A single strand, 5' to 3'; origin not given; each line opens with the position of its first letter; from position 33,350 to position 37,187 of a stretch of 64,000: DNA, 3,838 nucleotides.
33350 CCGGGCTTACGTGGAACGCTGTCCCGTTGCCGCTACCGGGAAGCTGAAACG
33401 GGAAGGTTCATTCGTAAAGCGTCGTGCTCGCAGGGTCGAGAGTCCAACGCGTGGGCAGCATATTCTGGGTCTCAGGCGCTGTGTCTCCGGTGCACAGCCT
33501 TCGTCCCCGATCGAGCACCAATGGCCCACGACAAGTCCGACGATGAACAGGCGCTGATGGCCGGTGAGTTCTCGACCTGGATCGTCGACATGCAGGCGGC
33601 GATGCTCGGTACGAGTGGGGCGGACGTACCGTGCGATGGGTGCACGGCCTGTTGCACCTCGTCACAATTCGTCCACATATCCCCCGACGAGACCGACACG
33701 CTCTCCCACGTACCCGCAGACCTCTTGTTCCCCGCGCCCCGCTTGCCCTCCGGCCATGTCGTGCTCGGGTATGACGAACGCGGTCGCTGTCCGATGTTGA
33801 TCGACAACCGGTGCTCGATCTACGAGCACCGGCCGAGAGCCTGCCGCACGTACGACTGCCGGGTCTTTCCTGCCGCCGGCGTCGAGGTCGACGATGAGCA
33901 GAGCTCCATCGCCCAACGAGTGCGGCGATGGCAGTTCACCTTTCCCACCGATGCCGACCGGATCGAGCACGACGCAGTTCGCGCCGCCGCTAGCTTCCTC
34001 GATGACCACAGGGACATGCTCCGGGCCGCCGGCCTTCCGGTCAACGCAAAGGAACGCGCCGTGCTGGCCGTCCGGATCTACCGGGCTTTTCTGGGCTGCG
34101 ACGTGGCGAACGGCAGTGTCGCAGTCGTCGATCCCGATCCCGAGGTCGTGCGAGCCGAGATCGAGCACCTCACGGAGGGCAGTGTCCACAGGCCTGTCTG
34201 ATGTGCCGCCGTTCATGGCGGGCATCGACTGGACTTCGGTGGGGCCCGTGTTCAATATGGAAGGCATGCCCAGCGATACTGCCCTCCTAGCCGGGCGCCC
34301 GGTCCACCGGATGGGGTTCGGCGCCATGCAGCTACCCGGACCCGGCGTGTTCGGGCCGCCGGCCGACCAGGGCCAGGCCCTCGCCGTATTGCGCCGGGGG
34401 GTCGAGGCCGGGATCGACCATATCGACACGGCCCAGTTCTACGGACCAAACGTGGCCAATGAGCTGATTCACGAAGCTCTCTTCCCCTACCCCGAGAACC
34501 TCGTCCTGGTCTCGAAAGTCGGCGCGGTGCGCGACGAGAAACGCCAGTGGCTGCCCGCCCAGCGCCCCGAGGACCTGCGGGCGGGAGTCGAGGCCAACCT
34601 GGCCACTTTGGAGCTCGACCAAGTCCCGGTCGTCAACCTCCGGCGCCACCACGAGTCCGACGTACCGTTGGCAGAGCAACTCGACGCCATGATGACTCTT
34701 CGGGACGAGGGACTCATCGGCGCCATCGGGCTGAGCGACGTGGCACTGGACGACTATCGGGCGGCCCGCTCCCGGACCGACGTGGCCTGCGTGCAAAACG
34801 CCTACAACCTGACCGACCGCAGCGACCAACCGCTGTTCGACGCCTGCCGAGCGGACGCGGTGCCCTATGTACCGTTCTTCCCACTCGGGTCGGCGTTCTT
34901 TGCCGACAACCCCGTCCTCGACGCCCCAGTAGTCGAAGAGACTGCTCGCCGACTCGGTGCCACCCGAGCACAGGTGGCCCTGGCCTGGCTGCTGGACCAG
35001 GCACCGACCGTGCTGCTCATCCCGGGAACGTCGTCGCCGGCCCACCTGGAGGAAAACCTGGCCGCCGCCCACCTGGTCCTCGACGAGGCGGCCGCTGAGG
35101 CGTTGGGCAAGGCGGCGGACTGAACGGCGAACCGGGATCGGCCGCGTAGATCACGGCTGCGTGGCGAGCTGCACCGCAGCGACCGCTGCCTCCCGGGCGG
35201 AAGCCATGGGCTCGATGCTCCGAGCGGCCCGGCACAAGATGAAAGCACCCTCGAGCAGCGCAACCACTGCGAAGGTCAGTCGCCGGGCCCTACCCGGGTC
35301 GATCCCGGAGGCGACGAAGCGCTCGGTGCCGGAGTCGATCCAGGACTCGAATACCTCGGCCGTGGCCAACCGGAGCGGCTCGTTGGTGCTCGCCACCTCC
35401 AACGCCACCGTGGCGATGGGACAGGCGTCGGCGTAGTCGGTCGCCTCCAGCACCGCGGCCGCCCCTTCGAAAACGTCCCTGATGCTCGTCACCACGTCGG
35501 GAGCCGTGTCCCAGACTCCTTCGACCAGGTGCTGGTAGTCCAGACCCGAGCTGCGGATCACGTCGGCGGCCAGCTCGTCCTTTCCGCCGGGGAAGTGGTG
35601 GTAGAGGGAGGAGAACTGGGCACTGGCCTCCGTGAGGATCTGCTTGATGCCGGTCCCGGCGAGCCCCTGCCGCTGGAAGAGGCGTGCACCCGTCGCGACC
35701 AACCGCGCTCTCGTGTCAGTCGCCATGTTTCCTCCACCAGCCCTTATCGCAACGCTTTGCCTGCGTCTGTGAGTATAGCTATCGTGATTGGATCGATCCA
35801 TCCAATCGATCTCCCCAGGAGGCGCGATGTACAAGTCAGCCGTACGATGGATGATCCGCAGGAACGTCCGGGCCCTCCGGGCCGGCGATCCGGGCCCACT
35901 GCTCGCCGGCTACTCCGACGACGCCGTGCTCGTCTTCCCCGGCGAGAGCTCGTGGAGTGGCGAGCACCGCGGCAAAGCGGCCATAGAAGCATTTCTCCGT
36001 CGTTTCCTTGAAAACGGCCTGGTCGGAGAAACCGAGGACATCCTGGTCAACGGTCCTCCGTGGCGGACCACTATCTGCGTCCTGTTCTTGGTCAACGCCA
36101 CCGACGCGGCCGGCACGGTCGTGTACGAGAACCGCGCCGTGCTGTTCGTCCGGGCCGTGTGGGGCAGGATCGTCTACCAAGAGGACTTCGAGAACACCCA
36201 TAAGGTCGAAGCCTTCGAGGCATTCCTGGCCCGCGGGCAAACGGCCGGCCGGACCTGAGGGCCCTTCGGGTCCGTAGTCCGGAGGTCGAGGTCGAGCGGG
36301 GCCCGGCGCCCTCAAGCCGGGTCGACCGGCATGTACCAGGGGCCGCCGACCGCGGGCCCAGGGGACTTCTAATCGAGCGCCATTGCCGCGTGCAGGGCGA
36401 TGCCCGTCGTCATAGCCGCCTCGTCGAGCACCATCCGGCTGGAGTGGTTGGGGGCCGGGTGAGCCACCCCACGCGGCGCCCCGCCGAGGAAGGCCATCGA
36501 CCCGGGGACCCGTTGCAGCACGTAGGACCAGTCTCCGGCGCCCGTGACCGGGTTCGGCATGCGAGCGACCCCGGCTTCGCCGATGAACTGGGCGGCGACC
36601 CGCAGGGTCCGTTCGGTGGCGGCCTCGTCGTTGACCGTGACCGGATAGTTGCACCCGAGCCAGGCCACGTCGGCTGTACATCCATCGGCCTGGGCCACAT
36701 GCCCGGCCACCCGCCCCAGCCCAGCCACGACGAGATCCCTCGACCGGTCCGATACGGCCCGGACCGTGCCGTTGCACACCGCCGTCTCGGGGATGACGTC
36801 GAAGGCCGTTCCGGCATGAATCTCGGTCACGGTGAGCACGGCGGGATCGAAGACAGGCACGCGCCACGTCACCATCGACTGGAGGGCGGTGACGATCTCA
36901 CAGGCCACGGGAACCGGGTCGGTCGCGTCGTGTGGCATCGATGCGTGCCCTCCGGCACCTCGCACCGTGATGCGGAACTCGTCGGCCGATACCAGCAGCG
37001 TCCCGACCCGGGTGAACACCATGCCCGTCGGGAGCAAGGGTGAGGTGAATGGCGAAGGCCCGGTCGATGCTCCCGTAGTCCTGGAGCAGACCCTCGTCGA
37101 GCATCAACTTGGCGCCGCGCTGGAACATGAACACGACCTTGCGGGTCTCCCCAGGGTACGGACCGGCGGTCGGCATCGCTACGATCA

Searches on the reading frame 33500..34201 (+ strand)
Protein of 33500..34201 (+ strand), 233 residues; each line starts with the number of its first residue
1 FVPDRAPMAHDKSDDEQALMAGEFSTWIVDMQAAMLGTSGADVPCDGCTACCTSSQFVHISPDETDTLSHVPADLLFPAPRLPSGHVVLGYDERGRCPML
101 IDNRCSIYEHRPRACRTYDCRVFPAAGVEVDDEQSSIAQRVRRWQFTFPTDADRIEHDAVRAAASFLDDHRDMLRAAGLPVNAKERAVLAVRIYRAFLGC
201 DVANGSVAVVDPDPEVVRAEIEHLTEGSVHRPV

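Call 3: search_protein_families(library=pfam, proteins=[window:33500-34201:+], max_evalue=0.01)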
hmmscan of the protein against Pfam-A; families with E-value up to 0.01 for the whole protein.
window:33500-34201:+ (233 aa): 1 family
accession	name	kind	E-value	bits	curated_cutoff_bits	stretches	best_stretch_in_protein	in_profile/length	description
PF03692.20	CxxCxxCC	-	6.5e-09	36.8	23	1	44-119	1-70/85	Putative zinc- or iron-chelating domain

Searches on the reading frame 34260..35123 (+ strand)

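Call 3: search_protein_families(library=pfam, proteins=[window:34260-35123:+], max_evalue=0.01)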
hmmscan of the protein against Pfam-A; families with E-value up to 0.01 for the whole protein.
window:34260-35123:+ (287 aa): 1 family
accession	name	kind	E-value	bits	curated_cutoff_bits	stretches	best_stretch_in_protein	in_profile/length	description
PF00248.27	Aldo_ket_red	-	1.3e-46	159.5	24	1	17-283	1-287/291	Aldo/keto reductase family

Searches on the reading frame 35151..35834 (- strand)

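Call 3: search_protein_families(library=pfam, proteins=[window:35151-35834:-], max_evalue=0.01)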
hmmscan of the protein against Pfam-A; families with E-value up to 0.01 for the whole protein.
window:35151-35834:- (227 aa): 3 families
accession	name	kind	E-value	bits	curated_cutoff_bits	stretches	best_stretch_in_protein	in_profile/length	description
PF21993.1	TetR_C_13_2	-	1.3e-27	96.4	27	1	115-215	2-102/103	Transcriptional regulator LmrA/YxaF-like, C-terminal domain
PF16925.10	TetR_C_13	-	6.1e-09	36.7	27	1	118-216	5-108/109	Tetracyclin repressor-like, C-terminal domain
PF00440.29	TetR_N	-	5.1e-08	33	24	1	46-91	2-46/47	Bacterial regulatory proteins, tetR family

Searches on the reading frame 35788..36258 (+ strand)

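Call 3: search_protein_families(library=pfam, proteins=[window:35788-36258:+], max_evalue=0.01)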
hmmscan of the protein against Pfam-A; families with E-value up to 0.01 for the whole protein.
window:35788-36258:+ (156 aa): 2 families
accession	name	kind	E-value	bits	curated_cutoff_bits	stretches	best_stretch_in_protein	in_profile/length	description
PF12680.13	SnoaL_2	-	2.2e-09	38.2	27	1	24-130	2-101/102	SnoaL-like domain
PF14534.12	DUF4440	-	0.0052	17.7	25.2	0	24-71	6-48/107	Domain of unknown function (DUF4440)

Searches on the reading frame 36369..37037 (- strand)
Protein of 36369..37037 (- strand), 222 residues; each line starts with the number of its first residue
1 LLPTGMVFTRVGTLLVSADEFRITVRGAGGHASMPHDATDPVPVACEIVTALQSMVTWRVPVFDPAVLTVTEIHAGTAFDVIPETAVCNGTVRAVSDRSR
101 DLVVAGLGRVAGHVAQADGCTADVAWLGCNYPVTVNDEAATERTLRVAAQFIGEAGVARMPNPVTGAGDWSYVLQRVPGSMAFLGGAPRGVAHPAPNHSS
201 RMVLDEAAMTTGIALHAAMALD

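Call 3: search_protein_families(library=pfam, proteins=[window:36369-37037:-], max_evalue=0.01)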
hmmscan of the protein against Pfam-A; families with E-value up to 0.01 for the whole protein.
window:36369-37037:- (222 aa): 2 families
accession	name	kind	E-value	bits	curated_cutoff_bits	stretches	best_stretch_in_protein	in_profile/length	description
PF07687.19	M20_dimer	-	3.1e-11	43.6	21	1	20-101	8-89/107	Peptidase dimerisation domain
PF01546.33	Peptidase_M20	-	2.5e-10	41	24.6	1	71-221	112-205/206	Peptidase family M20/M25/M40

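Call 4: search_protein_families(library=ncbifam, proteins=[window:36369-37037:-], max_evalue=0.01)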
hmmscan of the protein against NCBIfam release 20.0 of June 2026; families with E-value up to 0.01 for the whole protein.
window:36369-37037:- (222 aa): 15 families
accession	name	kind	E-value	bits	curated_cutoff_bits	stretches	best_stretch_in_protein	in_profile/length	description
NF040868.1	carboxypep_CpsA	equivalog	4e-51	174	500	1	2-221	170-387/391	carboxypeptidase CpsA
TIGR01891.1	amidohydrolases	subfamily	2.1e-42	145.6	153.75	1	3-212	157-366/366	amidohydrolase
NF038260.1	ectoine_DoeB_2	equivalog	5.6e-35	120.9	550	1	2-211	159-367/378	N(2)-acetyl-L-2,4-diaminobutanoate deacetylase DoeB2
NF009557.0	PRK13009.1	equivalog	5.3e-08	32.4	284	1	21-103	184-268/377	succinyl-diaminopimelate desuccinylase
TIGR01246.1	dapE_proteo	equivalog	1.9e-07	30.4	361.8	1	21-103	180-264/370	succinyl-diaminopimelate desuccinylase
NF006365.0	PRK08588.1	subfamily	5.8e-07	29.2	289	1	20-174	180-336/383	succinyl-diaminopimelate desuccinylase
NF006775.0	PRK09290.2-5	equivalog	7.1e-06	24.9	479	1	15-194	216-389/419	allantoate amidohydrolase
NF058540.1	Ncarbamyl_ErtE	equivalog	8.2e-06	24.6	520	1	13-201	212-397/418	N-carbamyl-l-glutamate amidohydrolase ErtE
TIGR01879.1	hydantase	subfamily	1.1e-05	24.6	204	1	20-200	209-383/401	hydantoinase/carbamoylase family amidase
NF005602.0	PRK07338.1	equivalog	4.1e-05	22.3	357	1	20-125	207-309/409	hydrolase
NF005710.0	PRK07522.1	subfamily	0.00018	20.8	412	1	20-111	184-283/391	acetylornithine deacetylase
TIGR01892.1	AcOrn-deacetyl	equivalog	0.00081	18.5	297.7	1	21-128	172-287/365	acetylornithine deacetylase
NF009555.0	PRK13004.1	equivalog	0.0025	16.8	321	1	20-88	185-256/399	YgeY family selenium metabolism-linked hydrolase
TIGR01910.1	DapE-ArgE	subfamily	0.0081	15.4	217.6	1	19-145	179-311/373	ArgE/DapE family deacylase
NF006402.0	PRK08651.1-5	equivalog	0.0086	15.1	369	1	22-107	169-258/369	succinyl-diaminopimelate desuccinylase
